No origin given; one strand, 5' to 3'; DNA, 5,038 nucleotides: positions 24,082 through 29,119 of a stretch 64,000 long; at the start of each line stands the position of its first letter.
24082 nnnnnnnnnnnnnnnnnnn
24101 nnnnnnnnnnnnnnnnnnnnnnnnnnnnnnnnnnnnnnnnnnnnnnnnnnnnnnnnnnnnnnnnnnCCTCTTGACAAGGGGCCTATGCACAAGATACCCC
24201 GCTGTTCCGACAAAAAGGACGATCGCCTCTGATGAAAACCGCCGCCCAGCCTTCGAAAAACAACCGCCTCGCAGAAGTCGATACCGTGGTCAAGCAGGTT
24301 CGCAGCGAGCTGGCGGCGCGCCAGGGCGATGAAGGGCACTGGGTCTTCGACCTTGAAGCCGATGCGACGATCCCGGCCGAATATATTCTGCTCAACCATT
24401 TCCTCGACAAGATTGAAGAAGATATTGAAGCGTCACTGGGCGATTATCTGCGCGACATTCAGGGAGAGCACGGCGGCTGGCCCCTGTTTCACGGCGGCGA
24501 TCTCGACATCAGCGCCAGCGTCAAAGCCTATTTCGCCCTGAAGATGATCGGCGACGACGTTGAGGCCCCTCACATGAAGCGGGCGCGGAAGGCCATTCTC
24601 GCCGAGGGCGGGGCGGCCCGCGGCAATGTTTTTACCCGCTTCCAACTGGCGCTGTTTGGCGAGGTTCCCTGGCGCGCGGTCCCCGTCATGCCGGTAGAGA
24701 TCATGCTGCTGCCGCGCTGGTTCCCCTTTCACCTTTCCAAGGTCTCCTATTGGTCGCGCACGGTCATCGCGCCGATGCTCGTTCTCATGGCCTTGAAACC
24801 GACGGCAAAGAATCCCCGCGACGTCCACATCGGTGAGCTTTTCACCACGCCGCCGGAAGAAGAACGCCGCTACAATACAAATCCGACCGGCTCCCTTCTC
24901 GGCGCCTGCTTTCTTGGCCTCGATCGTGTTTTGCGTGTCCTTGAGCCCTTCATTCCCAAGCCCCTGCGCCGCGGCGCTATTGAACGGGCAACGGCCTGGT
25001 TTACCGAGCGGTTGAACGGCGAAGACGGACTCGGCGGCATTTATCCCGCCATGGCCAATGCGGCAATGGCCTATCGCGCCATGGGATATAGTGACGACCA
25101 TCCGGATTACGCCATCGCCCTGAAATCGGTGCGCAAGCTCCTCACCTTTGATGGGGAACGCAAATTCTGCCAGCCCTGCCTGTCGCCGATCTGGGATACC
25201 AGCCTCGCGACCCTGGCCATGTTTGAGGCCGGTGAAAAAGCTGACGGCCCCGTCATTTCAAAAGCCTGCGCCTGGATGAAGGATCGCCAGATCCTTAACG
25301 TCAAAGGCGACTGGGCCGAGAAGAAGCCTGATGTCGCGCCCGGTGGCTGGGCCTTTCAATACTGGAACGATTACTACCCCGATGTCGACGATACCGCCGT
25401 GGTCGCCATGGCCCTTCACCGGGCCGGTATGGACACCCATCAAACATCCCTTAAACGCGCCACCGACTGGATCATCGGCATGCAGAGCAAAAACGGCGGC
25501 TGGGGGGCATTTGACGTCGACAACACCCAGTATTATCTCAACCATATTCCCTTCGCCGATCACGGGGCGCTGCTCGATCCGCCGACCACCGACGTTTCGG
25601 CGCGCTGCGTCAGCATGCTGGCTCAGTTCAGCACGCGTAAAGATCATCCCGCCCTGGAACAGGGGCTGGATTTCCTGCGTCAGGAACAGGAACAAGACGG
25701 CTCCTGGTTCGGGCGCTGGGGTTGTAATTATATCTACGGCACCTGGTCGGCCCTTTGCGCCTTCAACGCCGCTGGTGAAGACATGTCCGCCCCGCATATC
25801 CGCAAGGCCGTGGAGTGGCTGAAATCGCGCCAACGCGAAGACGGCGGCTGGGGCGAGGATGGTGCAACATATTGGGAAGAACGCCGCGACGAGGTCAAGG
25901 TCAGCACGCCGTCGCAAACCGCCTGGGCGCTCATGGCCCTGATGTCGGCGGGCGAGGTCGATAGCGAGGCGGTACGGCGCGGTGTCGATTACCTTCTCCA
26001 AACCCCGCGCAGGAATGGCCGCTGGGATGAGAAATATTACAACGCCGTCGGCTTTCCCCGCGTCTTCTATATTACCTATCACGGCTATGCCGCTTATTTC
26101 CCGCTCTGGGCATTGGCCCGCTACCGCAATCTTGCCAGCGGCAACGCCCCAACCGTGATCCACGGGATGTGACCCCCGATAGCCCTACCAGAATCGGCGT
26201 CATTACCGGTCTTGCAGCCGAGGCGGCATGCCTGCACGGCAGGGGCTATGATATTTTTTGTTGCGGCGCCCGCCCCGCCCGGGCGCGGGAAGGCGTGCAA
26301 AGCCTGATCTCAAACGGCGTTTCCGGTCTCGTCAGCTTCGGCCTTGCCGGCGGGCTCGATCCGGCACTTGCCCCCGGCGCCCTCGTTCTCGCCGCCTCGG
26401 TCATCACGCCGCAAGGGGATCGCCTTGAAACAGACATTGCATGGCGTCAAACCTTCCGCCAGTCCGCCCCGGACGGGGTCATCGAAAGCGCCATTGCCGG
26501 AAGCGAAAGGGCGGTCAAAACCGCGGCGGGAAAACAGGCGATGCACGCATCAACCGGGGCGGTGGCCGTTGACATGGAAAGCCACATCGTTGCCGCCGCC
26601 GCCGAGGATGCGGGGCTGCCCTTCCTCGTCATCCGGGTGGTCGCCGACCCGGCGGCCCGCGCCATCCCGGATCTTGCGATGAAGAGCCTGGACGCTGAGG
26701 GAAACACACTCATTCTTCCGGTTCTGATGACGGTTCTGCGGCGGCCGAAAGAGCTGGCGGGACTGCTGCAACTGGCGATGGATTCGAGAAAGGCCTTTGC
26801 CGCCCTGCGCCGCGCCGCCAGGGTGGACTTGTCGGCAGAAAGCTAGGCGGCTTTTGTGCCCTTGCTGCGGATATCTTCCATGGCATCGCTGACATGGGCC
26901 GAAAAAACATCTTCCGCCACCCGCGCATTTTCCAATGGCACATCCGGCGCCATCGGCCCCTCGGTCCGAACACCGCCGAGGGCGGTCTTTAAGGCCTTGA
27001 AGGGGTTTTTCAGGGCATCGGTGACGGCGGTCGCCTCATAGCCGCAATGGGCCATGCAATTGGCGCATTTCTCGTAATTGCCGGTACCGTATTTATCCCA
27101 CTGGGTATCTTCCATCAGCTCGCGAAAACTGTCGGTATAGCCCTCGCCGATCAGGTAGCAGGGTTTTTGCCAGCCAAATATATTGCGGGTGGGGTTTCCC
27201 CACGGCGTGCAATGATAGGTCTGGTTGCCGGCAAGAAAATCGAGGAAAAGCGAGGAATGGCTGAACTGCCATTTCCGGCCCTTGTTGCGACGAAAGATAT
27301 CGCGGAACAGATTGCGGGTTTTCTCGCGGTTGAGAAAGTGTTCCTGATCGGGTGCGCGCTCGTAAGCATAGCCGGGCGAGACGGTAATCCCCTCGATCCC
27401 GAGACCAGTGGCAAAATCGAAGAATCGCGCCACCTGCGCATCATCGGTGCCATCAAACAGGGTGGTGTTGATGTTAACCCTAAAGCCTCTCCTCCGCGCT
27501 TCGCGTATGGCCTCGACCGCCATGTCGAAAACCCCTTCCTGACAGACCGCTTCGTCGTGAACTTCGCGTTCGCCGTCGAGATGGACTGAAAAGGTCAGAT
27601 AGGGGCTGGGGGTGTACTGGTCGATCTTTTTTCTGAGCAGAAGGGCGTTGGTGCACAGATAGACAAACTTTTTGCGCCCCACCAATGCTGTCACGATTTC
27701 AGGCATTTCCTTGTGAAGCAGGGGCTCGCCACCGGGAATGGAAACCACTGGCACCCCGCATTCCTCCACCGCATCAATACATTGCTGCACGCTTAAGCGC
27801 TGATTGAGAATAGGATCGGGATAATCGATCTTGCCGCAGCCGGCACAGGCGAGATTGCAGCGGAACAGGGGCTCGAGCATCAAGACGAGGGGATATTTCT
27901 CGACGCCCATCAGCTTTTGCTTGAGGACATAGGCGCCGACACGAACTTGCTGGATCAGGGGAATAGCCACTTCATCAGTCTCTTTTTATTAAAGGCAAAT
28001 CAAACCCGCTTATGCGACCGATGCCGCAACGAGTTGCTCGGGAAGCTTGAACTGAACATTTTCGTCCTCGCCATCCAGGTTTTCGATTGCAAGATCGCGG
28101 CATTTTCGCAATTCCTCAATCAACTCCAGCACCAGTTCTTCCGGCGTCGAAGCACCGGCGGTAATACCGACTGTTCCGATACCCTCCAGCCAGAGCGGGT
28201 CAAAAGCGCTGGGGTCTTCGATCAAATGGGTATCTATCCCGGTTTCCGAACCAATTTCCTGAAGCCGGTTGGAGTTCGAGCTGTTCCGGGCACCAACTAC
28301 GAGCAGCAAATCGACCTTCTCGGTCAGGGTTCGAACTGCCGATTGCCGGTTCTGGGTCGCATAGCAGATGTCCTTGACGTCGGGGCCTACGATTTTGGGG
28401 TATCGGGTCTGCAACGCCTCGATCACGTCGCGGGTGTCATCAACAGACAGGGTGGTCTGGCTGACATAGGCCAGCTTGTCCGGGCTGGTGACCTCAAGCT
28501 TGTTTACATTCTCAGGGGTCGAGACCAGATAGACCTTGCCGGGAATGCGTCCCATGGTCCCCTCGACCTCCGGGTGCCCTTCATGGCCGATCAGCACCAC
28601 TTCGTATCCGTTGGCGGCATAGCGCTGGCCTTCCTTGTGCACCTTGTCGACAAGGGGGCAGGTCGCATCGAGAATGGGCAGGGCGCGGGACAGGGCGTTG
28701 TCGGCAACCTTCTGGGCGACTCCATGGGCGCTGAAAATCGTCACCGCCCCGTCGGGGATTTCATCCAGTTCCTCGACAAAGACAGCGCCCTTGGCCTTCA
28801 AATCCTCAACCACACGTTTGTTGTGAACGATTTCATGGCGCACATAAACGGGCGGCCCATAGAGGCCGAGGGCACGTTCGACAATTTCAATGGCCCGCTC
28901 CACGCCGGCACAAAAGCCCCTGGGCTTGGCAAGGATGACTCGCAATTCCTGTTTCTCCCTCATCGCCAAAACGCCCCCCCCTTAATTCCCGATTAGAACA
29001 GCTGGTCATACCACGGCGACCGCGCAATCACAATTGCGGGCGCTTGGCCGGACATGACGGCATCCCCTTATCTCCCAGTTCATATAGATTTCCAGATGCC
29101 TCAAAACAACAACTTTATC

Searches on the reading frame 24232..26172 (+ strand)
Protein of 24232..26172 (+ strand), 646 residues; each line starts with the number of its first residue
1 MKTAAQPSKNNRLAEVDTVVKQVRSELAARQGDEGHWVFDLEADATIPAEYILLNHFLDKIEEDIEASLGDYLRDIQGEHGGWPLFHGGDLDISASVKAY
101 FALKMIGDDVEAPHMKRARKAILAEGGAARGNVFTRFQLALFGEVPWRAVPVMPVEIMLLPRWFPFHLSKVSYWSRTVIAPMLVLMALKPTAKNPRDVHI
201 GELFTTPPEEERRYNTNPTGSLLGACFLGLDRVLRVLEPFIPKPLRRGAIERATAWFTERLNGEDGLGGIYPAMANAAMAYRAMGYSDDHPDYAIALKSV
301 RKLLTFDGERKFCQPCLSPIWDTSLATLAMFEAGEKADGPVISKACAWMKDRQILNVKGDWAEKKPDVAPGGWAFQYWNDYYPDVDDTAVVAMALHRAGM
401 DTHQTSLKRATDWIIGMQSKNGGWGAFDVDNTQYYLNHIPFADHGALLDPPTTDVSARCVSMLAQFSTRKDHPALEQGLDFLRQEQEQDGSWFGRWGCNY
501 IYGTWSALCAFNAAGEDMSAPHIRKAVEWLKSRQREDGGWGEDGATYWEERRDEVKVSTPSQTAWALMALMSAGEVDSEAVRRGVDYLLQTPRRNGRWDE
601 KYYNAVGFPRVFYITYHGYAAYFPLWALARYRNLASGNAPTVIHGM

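Call 5: search_protein_families(library=ncbifam, proteins=[window:24232-26172:+], max_evalue=1e-10)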
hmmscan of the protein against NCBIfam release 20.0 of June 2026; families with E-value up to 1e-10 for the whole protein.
window:24232-26172:+ (646 aa): 5 families
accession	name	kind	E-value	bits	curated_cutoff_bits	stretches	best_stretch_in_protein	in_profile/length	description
TIGR01507.1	hopene_cyclase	equivalog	1e-245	817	431.1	1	12-634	13-636/640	squalene--hopene cyclase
TIGR01787.1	squalene_cyclas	subfamily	5.6e-191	636.4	322.7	1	25-633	7-622/622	squalene/oxidosqualene cyclases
TIGR03463.1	osq_cycl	subfamily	4e-71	240.1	851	1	29-631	6-634/634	2,3-oxidosqualene cyclase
TIGR04277.1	squa_tetra_cyc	equivalog_domain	4.3e-51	174.2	500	1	369-633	348-622/624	tetrahymanol synthase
NF053823.1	SCO2321_fam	equivalog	8.8e-15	54.5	300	0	506-542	106-140/405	SCO2321 family membrane protein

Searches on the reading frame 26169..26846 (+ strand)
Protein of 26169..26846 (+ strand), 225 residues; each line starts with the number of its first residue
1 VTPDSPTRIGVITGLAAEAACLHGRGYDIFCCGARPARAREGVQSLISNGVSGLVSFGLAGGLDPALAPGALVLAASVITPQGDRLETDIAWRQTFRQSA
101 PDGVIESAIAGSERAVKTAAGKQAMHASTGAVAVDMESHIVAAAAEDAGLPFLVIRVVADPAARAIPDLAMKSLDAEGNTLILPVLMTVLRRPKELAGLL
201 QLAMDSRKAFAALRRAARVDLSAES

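Call 5: search_protein_families(library=ncbifam, proteins=[window:26169-26846:+], max_evalue=1e-10)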
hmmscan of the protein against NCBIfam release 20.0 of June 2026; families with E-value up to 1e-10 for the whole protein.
window:26169-26846:+ (225 aa): 2 families
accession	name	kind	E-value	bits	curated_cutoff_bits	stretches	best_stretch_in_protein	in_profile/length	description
TIGR03468.1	HpnG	hypoth_equivalog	2.6e-65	219.9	187.1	1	8-215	3-211/212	hopanoid-associated phosphorylase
NF005476.0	PRK07077.1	equivalog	3.3e-58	196.8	215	1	6-217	9-228/243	phosphorylase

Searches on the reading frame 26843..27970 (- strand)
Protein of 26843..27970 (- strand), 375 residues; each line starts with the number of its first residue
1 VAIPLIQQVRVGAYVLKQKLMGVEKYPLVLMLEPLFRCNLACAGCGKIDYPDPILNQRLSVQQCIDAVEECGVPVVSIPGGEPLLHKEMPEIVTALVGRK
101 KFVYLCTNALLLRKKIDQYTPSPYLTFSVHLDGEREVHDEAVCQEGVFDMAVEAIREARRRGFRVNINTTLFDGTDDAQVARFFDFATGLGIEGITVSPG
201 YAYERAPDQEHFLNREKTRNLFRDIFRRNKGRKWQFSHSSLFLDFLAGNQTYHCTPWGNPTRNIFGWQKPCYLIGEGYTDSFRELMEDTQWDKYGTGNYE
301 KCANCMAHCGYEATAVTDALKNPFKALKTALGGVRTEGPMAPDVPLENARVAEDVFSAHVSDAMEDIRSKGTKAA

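Call 5: search_protein_families(library=ncbifam, proteins=[window:26843-27970:-], max_evalue=1e-10)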
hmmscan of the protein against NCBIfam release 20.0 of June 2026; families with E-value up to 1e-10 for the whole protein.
window:26843-27970:- (375 aa): 14 families
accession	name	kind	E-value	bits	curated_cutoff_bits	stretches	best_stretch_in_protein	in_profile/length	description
TIGR03470.1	HpnH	equivalog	9.7e-172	570.2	225.05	1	1-318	1-318/318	adenosyl-hopene transferase HpnH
TIGR03961.1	rSAM_PTO1314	hypoth_equivalog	4.4e-27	95.3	306.05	1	14-314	9-307/332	PTO1314 family radical SAM protein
TIGR04051.1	rSAM_NirJ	equivalog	7.5e-18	64.6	515.45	1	35-227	9-204/354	heme d1 biosynthesis radical SAM protein NirJ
TIGR02666.1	moaA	equivalog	3.4e-15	55.8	284.05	1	37-191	19-184/336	GTP 3',8-cyclase MoaA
TIGR04053.2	TIGR04053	equivalog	6.7e-15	55.2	395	1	23-175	3-162/366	TIGR04053 family radical SAM/SPASM domain-containing protein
NF049973.1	radical_Rv1681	equivalog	7.2e-15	54.7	380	1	30-193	74-240/326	Rv1681 family radical SAM protein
TIGR04546.1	rSAM_ahbC_deAc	equivalog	9.6e-15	54.3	650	1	24-192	36-205/390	12,18-didecarboxysiroheme deacetylase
TIGR02668.1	moaA_archaeal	equivalog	1.1e-13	50.8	325.25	1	37-188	19-174/303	GTP 3',8-cyclase MoaA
TIGR04545.1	rSAM_ahbD_hemeb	equivalog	4.4e-13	49.4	500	1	37-194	9-169/339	heme b synthase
TIGR03962.1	mycofact_rSAM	equivalog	4.9e-13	49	265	1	26-191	10-177/339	mycofactocin radical SAM maturase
TIGR04054.1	rSAM_NirJ1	equivalog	5.5e-12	45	650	1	36-185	44-195/387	putative heme d1 biosynthesis radical SAM protein NirJ1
TIGR04055.1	rSAM_NirJ2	equivalog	6.7e-11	42.3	500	0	37-229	9-204/326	putative heme d1 biosynthesis radical SAM protein NirJ2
TIGR03913.1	rad_SAM_trio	equivalog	7.7e-11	41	591.75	1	29-174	20-167/477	GDL motif peptide-associated radical SAM/SPASM maturase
NF001199.0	PRK00164.2-1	equivalog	8.7e-11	41.5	231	0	37-188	21-176/308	GTP 3',8-cyclase MoaA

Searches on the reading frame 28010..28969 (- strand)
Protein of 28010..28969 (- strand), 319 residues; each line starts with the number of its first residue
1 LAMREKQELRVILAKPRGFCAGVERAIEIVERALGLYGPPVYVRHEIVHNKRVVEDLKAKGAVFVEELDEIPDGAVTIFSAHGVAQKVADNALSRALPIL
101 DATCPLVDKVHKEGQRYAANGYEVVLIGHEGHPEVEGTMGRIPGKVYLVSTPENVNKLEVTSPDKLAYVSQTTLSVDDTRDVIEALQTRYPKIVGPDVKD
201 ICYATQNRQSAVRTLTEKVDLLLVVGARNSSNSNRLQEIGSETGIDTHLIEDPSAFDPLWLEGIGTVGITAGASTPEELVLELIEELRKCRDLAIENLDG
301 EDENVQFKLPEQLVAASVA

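Call 5: search_protein_families(library=ncbifam, proteins=[window:28010-28969:-], max_evalue=1e-10)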
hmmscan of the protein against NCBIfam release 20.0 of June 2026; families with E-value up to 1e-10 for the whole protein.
window:28010-28969:- (319 aa): 8 families
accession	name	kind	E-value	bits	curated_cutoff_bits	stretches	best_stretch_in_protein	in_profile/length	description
NF002188.0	PRK01045.1-2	equivalog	3.7e-142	473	420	1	10-316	2-310/315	4-hydroxy-3-methylbut-2-enyl diphosphate reductase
NF002190.0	PRK01045.1-4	subfamily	1.6e-133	444.6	389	1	4-314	2-316/321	4-hydroxy-3-methylbut-2-enyl diphosphate reductase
NF002189.0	PRK01045.1-3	equivalog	9.6e-125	415.8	444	1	4-315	9-321/326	4-hydroxy-3-methylbut-2-enyl diphosphate reductase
TIGR00216.1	ispH_lytB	equivalog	5.8e-96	321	187.85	1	11-289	2-281/282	4-hydroxy-3-methylbut-2-enyl diphosphate reductase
NF000907.0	PRK00087.1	equivalog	1.7e-74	251.2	624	1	10-298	2-286/671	bifunctional 4-hydroxy-3-methylbut-2-enyl diphosphate reductase/30S ribosomal protein S1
NF002187.0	PRK01045.1-1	equivalog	2.9e-73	246.4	276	1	10-290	2-278/282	4-hydroxy-3-methylbut-2-enyl diphosphate reductase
NF009024.0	PRK12360.1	equivalog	4.5e-63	213.2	387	1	10-289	2-280/281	4-hydroxy-3-methylbut-2-enyl diphosphate reductase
NF009911.0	PRK13371.1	equivalog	5.1e-38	131.2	440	2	6-149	52-201/405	4-hydroxy-3-methylbut-2-enyl diphosphate reductase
